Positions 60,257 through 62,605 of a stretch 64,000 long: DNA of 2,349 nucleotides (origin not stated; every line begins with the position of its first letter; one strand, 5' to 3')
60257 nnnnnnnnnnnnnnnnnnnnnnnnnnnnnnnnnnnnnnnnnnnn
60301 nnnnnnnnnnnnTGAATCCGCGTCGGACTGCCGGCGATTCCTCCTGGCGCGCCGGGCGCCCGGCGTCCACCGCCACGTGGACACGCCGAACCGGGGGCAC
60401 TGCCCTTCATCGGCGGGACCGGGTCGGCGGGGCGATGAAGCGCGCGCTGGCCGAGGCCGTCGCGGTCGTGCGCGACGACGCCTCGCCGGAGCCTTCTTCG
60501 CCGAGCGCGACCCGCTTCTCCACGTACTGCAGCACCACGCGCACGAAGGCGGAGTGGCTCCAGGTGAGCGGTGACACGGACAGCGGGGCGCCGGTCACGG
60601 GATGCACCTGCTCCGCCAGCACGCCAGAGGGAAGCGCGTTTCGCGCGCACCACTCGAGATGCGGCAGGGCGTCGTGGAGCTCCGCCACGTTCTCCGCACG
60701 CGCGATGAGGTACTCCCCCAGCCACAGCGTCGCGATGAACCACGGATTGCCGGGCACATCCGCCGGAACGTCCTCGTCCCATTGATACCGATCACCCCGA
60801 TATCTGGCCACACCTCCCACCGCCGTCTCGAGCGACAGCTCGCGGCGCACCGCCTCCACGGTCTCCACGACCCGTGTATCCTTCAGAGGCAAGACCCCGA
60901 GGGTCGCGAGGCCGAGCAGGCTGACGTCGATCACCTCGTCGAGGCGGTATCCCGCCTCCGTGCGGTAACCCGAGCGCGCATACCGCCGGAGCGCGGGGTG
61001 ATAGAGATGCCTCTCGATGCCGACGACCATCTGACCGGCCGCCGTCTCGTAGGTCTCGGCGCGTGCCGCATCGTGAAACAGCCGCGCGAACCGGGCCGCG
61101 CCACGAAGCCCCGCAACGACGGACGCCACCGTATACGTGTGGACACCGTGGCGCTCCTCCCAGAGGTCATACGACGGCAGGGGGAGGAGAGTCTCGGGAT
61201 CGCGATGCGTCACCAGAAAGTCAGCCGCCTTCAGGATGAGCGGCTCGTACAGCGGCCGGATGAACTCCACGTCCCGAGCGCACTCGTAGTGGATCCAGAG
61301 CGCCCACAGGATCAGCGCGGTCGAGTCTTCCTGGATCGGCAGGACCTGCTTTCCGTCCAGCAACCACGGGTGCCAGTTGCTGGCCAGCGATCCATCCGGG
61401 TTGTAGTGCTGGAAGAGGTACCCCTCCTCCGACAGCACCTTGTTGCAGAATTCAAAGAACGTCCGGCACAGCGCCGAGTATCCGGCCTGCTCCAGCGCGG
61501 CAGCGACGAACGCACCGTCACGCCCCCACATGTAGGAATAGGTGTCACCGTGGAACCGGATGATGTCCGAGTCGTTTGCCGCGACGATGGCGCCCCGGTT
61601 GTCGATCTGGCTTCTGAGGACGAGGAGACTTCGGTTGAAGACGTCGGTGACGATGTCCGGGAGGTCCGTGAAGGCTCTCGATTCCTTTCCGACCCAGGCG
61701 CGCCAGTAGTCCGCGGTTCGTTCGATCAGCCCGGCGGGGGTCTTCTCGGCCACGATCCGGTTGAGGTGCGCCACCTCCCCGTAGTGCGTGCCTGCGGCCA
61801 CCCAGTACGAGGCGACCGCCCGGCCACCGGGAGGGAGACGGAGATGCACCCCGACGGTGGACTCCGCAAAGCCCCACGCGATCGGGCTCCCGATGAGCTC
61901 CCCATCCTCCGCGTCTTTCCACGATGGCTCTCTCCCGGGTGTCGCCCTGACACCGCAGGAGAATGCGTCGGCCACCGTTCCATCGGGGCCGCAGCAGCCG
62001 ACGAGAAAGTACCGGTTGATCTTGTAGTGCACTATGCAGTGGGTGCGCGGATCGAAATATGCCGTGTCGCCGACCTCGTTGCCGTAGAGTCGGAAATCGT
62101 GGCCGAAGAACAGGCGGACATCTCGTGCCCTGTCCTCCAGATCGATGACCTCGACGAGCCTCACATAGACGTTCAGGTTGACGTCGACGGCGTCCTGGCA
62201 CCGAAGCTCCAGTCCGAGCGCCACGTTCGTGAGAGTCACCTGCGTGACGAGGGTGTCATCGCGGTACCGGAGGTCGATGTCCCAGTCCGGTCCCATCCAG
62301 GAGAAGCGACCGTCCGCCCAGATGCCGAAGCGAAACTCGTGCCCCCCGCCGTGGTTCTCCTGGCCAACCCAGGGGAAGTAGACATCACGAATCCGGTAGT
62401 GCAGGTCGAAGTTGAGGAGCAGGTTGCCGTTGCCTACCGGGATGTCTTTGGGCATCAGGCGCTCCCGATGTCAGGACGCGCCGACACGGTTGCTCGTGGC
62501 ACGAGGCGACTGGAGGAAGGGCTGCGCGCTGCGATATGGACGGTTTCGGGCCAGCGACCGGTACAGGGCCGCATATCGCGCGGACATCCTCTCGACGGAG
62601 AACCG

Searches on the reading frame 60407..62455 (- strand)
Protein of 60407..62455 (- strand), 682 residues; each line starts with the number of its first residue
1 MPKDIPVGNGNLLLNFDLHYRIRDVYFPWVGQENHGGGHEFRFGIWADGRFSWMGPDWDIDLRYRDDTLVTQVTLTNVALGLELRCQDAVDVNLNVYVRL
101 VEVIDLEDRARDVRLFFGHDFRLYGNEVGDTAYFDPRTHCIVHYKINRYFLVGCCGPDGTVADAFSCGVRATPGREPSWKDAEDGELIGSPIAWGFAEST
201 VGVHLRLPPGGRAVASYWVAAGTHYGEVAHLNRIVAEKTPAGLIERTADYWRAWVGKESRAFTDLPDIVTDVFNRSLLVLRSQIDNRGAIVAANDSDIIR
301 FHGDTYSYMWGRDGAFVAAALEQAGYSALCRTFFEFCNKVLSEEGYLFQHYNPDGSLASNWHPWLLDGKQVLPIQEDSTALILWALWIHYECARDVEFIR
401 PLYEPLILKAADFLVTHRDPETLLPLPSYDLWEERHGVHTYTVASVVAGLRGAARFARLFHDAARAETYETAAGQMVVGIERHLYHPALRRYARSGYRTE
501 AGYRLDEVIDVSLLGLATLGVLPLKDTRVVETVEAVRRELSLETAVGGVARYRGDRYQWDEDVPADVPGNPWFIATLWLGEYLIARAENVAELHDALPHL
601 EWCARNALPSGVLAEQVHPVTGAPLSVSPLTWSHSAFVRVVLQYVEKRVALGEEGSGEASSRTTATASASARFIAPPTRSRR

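Call 12: search_protein_families(library=pfam, proteins=[window:60407-62455:-], max_evalue=0.001)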
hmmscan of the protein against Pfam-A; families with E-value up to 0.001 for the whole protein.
window:60407-62455:- (682 aa): 1 family
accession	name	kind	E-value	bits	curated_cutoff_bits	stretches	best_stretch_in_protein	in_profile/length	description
PF00723.27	Glyco_hydro_15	-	2e-29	103.2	22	1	285-641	19-426/427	Glycosyl hydrolases family 15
